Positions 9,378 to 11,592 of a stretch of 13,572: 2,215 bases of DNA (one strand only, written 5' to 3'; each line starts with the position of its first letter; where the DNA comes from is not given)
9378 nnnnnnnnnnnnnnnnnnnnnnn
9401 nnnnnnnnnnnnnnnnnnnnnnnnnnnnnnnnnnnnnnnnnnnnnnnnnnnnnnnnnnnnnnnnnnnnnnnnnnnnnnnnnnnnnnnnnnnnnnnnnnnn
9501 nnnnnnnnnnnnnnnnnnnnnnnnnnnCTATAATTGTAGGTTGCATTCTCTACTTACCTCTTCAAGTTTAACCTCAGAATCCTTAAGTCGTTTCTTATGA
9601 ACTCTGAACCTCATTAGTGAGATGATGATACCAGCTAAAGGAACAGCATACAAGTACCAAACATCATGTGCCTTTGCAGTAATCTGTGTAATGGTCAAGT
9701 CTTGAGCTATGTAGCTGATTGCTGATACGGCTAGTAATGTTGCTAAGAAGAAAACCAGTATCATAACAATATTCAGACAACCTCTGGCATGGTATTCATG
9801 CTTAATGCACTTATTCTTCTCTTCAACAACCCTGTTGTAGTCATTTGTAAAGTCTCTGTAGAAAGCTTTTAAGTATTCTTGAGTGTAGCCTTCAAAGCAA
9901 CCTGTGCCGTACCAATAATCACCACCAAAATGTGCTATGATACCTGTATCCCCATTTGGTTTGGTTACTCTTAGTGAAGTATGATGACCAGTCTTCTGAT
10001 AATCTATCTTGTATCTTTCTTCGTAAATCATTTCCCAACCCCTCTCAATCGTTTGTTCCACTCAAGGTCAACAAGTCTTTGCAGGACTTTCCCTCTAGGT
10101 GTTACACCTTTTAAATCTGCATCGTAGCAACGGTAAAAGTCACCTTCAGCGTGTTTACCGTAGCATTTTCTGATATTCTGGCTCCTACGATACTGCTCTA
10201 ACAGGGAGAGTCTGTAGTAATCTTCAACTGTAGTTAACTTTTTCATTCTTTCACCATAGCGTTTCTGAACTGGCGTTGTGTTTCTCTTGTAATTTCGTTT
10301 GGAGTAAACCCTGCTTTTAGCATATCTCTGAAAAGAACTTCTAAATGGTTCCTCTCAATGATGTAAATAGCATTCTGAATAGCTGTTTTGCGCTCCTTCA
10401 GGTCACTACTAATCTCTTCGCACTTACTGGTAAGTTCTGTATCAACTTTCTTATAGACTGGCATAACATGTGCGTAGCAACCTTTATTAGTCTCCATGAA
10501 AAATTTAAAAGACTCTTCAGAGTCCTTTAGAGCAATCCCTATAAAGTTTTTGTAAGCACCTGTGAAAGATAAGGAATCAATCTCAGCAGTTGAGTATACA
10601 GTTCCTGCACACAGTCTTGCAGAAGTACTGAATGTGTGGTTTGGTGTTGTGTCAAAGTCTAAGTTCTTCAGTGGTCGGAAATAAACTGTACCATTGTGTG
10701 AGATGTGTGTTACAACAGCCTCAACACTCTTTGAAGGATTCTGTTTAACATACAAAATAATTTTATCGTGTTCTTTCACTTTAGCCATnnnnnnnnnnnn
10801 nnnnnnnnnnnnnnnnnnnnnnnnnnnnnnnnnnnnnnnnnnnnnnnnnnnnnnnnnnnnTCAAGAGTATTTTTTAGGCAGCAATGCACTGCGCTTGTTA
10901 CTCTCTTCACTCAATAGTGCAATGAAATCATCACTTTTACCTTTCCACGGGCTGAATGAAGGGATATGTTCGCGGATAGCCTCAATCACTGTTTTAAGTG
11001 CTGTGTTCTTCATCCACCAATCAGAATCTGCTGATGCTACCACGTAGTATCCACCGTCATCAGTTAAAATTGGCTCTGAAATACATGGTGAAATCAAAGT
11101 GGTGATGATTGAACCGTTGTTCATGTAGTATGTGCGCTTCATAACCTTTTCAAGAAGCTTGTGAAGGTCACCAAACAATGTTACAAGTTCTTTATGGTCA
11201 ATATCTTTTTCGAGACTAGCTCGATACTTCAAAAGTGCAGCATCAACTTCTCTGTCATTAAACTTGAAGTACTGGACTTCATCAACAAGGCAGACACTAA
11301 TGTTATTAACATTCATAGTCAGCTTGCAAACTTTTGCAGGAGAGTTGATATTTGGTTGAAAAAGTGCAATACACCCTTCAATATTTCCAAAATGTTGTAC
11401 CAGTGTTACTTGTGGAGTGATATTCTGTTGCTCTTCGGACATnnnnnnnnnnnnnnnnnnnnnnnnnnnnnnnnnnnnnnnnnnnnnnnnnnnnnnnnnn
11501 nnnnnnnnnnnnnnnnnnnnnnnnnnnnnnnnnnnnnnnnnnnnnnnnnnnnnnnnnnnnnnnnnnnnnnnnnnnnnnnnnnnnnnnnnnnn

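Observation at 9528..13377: Endolysin has no adjacent holin; a two-TM protein 3 kb away is the only holin-like candidate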

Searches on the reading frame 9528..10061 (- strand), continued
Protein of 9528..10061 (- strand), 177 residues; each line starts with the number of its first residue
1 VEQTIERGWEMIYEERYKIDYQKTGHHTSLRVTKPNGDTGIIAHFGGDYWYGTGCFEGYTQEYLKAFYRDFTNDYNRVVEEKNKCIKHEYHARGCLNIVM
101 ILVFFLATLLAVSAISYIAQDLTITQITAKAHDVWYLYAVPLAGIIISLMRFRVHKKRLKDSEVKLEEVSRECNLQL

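Call 86: predict_structure(alignment_id=A5)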
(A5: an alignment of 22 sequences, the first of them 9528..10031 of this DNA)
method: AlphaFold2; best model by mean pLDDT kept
length: 167 residues; sequences in the alignment: 22
mean_pLDDT: 71.3   pTM: 0.48
mean pLDDT of the five models: 71.3, 70.9, 66.3, 61.2, 58.5
residues with pLDDT >= 90: 0; 70-90: 108; 50-70: 55; < 50: 4
segments of 3 or more residues with pLDDT < 50: 1-4
pLDDT, mean of each block of 10 residues (from residue 1): 54 67 74 74 80 83 75 70 72 79 73 66 72 73 70 67 59
secondary structure, 60 per line:
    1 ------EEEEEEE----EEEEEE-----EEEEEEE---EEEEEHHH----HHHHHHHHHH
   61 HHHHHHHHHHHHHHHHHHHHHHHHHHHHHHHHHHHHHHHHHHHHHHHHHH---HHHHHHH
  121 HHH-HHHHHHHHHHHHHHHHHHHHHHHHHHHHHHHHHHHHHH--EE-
elements in order: E7-13 E18-23 E29-35 E39-43 H51-110 H114-123 H125-162

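Call 88: fold_search(model_id=the predicted structure, library=viral)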
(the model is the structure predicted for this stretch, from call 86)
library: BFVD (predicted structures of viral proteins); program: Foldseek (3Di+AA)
matches with E <= 10: 1047; with E <= 0.001: 2
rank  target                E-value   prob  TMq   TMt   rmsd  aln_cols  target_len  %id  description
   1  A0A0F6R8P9            5.8e-27  1.00  0.94  0.94   1.8       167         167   92  Uncharacterized protein [Escherichia coli O157 typing phage 11]
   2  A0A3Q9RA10            2.5e-08  1.00  0.44  0.54  10.2       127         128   40  (no name in the UniProt tables at hand)
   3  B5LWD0                2.5e-03  1.00  0.47  0.35  11.8       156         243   12  Uncharacterized protein [Feldmannia species virus]
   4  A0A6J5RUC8            3.6e-03  0.93  0.26  0.22  21.1       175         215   10  Uncharacterized protein [uncultured Caudovirales phage]
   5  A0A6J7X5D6            1.9e-02  0.66  0.28  0.14  10.1       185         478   10  Uncharacterized protein [uncultured Caudovirales phage]
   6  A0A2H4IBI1            2.5e-02  0.54  0.25  0.30  11.5       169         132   12  Uncharacterized protein [Erwinia phage vB_EamM_Y3]
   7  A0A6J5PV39            2.6e-02  0.75  0.29  0.12  10.8       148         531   11  Uncharacterized protein [uncultured Caudovirales phage]
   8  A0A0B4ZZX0            2.6e-02  0.63  0.32  0.22  14.1       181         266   10  (no name in the UniProt tables at hand)
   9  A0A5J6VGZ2            2.8e-02  0.57  0.25  0.08  19.0       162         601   10  Hsp70 protein [Megaviridae environmental sample]
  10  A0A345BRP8            2.8e-02  0.47  0.27  0.07  32.0       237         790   14  (no name in the UniProt tables at hand)
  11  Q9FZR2                3.2e-02  0.84  0.37  0.12  14.6       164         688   10  P81 [Mycoplasma phage P1]
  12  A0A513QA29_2          3.4e-02  0.54  0.26  0.04  17.1       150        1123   13  Polyprotein 1a (Fragment) [Porcine torovirus]
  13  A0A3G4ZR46            4.1e-02  0.38  0.22  0.10  16.8       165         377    7  Uncharacterized protein [Dasosvirus sp.]
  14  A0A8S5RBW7            6.8e-02  0.99  0.22  0.12   2.7        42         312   17  Uncharacterized protein [virus sp. ctQSn51]
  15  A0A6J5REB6            6.8e-02  0.44  0.26  0.19  14.4       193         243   11  Uncharacterized protein [uncultured Caudovirales phage]
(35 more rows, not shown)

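Call 90: search_protein_families(library=padloc, proteins=[window:9528-10031:-], max_evalue=0.1)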
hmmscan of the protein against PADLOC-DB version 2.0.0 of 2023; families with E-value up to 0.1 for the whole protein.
window:9528-10031:- (167 aa): 0 families

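Call 91: search_protein_families(library=ncbifam, proteins=[window:9528-10031:-], max_evalue=0.1)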
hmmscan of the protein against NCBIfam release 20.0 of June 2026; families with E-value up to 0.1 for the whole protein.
window:9528-10031:- (167 aa): 2 families
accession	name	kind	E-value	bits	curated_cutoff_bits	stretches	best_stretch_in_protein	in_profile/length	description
NF046000.1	MAG1210_fam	subfamily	0.0029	16.3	275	1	70-164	49-139/550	MAG1210 family protein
NF045846.1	MSC0882_dom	subfamily_domain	0.019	14.1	60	1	86-142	12-65/244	MSC_0882 family membrane protein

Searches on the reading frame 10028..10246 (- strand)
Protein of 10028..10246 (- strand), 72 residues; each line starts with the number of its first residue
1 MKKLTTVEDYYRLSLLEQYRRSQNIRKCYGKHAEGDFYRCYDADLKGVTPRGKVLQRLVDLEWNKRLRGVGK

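Call 16: search_protein_families(library=phrogs, proteins=[window:10028-10246:-], max_evalue=0.001)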
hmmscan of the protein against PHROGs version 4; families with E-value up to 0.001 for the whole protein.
window:10028-10246:- (72 aa): 1 family
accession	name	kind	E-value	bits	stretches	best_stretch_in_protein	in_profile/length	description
phrog_4459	-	unknown function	1.5e-45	154.3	1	1-72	1-72/72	-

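Call 17: search_protein_families(library=pfam, proteins=[window:10028-10246:-], max_evalue=0.1)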
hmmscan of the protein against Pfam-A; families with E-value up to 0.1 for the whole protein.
window:10028-10246:- (72 aa): 1 family
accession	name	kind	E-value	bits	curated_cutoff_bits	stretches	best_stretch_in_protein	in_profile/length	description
PF24446.1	DUF7565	-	0.0096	16.7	27.1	1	24-58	45-79/92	Family of unknown function (DUF7565)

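Call 90: search_protein_families(library=padloc, proteins=[window:10028-10246:-], max_evalue=0.1)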
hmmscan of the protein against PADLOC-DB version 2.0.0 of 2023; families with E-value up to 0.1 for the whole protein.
window:10028-10246:- (72 aa): 0 families

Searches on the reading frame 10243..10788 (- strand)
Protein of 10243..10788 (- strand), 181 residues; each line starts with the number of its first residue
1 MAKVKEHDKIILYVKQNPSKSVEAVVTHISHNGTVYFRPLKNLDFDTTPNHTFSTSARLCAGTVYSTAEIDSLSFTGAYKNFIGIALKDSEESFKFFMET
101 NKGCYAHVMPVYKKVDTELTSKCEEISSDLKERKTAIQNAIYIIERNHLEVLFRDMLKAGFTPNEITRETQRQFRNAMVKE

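Call 16: search_protein_families(library=phrogs, proteins=[window:10243-10788:-], max_evalue=0.001)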
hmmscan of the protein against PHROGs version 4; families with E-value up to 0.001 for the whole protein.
window:10243-10788:- (181 aa): 1 family
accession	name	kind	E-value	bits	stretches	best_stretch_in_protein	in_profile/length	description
phrog_5380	-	unknown function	2.5e-95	319.5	2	1-91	1-91/223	-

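Call 17: search_protein_families(library=pfam, proteins=[window:10243-10788:-], max_evalue=0.1)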
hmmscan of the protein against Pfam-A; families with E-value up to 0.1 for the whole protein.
window:10243-10788:- (181 aa): 1 family
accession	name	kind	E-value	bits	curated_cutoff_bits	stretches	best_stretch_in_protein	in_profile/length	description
PF09287.15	CEP1-DNA_bind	-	0.031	14.4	24.4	1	87-153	103-171/198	CEP-1, DNA binding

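Call 90: search_protein_families(library=padloc, proteins=[window:10243-10788:-], max_evalue=0.1)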
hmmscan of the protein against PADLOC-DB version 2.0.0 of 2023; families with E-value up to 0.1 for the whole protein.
window:10243-10788:- (181 aa): 0 families

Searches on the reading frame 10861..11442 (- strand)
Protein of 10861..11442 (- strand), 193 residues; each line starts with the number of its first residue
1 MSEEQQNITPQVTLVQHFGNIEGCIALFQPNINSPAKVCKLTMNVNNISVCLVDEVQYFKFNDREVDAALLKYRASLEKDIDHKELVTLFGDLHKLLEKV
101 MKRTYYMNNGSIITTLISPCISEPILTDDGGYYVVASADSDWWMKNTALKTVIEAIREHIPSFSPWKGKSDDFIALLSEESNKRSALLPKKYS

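Call 16: search_protein_families(library=phrogs, proteins=[window:10861-11442:-], max_evalue=0.001)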
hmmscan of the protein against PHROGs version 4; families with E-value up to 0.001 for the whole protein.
window:10861-11442:- (193 aa): 1 family
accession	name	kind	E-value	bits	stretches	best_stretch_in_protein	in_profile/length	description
phrog_4109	-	unknown function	1.5e-110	368.3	1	1-193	1-193/193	-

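Call 17: search_protein_families(library=pfam, proteins=[window:10861-11442:-], max_evalue=0.1)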
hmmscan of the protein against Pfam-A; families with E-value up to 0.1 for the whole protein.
window:10861-11442:- (193 aa): 3 families
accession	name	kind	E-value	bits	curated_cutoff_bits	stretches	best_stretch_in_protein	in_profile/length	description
PF17010.10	DUF5092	-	0.00065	20.2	27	1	24-109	50-135/145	Domain of unknown function (DUF5092)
PF18744.7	SNAD1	-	0.011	16.1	25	1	55-137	57-141/213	Secreted Novel AID/APOBEC-like Deaminase 1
PF08970.15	Sda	-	0.049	13.8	22.6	1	170-185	22-37/45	Sporulation inhibitor A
